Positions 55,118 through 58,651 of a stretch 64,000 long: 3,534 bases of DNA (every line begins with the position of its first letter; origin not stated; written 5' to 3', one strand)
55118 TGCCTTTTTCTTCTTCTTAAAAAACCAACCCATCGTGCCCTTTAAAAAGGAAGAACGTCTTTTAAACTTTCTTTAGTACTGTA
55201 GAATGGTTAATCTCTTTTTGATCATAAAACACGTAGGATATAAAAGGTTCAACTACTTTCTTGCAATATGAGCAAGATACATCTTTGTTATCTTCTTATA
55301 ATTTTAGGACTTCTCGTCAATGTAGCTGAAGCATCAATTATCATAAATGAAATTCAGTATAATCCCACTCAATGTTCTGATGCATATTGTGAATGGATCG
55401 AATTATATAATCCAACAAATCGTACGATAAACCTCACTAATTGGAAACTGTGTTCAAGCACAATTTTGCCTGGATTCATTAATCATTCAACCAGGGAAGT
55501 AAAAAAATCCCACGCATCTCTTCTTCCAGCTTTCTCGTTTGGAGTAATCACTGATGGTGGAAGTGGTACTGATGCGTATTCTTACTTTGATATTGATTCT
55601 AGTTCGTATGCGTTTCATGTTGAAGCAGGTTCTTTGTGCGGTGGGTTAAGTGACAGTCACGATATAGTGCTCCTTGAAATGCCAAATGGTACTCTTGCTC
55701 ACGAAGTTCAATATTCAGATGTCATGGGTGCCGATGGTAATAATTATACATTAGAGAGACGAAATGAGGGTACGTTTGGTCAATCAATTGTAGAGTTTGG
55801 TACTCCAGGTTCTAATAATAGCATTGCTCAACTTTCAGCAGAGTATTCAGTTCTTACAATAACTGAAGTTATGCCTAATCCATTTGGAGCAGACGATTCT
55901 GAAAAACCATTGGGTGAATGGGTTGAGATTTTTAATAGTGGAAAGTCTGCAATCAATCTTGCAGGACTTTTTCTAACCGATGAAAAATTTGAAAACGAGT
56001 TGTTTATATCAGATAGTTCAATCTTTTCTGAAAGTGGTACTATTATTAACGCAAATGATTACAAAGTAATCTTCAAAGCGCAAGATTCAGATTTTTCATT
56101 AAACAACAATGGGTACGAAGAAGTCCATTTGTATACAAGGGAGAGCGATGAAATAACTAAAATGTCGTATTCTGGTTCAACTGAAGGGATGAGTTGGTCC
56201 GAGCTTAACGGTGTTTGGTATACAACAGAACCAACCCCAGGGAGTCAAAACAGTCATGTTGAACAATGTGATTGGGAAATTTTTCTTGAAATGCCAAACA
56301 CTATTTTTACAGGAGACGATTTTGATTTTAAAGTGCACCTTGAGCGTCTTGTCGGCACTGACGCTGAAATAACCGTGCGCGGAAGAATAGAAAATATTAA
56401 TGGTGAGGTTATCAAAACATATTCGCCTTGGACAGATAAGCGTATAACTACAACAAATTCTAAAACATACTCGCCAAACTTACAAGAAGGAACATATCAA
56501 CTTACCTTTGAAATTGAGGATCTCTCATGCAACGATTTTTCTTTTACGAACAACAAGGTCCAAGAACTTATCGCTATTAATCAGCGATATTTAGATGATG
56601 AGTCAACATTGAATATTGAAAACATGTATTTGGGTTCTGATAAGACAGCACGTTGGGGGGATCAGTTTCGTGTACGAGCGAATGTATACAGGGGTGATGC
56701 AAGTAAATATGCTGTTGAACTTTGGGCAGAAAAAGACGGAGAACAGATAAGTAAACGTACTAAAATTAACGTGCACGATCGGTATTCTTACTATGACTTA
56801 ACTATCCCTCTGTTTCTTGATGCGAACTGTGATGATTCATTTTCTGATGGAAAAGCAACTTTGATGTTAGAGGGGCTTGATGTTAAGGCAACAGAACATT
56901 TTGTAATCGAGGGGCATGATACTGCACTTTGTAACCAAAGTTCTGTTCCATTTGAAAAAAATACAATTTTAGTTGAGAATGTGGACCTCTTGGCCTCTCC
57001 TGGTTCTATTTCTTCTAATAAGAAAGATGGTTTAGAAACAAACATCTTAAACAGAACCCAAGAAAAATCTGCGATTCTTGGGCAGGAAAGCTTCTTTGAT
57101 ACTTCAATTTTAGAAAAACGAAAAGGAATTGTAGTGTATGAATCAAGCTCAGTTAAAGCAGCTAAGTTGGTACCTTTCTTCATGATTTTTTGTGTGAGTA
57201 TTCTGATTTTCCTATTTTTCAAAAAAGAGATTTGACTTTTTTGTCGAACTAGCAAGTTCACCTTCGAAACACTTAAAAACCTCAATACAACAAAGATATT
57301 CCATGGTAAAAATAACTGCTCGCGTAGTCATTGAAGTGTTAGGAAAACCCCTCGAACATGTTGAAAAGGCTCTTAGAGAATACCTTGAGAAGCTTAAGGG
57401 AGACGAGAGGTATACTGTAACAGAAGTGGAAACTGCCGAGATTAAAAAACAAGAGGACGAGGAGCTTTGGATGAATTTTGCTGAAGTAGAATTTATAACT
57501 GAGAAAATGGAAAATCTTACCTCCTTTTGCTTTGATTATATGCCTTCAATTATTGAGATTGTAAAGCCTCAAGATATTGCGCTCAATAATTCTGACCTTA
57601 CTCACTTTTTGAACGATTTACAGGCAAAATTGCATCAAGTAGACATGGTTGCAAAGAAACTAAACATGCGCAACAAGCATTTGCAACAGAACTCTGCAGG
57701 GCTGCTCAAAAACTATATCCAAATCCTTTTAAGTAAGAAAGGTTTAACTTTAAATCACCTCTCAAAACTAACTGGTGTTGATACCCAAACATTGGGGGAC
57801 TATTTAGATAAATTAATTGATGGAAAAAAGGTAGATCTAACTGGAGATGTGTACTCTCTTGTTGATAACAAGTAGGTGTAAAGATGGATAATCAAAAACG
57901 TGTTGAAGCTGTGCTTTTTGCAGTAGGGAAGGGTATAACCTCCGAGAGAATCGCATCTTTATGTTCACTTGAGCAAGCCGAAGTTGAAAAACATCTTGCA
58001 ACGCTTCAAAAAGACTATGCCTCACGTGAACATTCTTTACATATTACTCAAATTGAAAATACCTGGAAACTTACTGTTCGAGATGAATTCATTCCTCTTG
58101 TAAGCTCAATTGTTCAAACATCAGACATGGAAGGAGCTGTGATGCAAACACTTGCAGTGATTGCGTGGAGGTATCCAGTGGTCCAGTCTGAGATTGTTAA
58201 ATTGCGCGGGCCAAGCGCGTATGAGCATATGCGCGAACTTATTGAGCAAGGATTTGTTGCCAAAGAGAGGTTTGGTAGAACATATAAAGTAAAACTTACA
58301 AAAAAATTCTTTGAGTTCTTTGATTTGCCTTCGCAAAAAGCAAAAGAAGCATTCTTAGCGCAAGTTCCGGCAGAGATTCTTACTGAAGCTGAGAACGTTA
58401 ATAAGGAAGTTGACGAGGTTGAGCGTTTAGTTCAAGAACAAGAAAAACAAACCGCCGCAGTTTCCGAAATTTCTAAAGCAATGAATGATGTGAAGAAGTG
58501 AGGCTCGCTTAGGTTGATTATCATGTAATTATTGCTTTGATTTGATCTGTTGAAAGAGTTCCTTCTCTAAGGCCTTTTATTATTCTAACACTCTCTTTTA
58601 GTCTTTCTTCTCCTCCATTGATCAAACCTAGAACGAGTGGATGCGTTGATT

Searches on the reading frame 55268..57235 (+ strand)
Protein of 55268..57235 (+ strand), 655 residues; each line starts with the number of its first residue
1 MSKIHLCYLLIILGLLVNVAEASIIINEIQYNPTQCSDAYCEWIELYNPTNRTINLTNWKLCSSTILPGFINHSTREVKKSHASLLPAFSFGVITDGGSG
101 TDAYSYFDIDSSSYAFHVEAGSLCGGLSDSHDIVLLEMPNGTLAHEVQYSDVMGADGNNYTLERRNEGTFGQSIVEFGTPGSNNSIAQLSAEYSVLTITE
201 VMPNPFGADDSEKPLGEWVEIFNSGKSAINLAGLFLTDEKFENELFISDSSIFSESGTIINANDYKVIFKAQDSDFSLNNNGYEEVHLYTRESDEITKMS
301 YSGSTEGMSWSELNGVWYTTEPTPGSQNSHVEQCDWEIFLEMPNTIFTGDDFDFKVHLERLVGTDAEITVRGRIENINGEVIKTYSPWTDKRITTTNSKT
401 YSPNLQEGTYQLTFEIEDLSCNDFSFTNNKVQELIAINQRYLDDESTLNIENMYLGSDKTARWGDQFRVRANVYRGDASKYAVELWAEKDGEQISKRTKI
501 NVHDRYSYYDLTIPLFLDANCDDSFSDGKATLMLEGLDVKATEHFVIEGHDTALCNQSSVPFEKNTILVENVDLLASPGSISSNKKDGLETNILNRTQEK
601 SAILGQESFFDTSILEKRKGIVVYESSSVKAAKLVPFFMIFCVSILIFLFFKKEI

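Call 73: search_protein_families(library=pfam, proteins=[window:55268-57235:+], max_evalue=0.0001)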
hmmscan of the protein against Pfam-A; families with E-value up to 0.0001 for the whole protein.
window:55268-57235:+ (655 aa): 1 family
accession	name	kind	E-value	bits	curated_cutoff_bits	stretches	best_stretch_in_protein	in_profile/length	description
PF00932.25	LTD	-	1.4e-24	87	34.3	2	193-302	5-108/109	Lamin Tail Domain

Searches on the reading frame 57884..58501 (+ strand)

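Call 73: search_protein_families(library=pfam, proteins=[window:57884-58501:+], max_evalue=0.0001)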
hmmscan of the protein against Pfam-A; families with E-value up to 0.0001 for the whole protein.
window:57884-58501:+ (205 aa): 1 family
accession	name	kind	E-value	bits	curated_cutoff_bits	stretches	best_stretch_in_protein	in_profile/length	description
PF04079.22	SMC_ScpB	-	6.1e-34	117.3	27.4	1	6-150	2-153/160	Segregation and condensation complex subunit ScpB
